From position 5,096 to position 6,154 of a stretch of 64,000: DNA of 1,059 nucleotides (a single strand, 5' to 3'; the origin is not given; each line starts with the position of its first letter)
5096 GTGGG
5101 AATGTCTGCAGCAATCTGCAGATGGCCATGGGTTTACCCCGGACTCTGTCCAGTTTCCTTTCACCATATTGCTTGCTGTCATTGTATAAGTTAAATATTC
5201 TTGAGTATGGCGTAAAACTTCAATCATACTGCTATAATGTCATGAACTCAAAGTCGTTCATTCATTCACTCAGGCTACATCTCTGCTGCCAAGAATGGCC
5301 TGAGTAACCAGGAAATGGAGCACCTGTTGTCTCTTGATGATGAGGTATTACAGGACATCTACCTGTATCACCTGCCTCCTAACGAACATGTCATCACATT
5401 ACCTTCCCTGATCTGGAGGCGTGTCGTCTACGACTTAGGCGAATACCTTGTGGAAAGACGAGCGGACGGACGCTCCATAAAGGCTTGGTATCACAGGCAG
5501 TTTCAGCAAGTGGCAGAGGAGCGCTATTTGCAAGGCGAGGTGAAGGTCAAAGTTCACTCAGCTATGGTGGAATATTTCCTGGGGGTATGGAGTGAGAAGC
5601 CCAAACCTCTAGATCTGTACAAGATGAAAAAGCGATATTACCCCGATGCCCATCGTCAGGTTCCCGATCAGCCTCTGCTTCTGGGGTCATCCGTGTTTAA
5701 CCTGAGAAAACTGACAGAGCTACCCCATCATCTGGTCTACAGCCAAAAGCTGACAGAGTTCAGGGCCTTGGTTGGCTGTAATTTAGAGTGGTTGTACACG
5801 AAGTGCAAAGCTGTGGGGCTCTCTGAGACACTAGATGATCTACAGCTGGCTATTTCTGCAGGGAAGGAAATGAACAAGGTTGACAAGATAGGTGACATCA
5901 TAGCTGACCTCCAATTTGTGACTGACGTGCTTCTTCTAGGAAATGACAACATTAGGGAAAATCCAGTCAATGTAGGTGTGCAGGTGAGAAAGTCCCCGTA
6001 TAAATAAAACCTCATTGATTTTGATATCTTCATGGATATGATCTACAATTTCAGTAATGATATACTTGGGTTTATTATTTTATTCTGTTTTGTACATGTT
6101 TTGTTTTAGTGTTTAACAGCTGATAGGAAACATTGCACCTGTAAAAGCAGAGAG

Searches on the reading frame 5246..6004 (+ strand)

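Call 42: search_protein_families(library=pfam, proteins=[window:5246-6004:+], max_evalue=0.001)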
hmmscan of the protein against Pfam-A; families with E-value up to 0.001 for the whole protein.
window:5246-6004:+ (253 aa): 1 family
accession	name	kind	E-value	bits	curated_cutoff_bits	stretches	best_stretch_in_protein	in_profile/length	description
PF25469.1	HTH_NWD1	-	4.2e-09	36.8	27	1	11-101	42-124/125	NWD1-like, winged helix-turn-helix domain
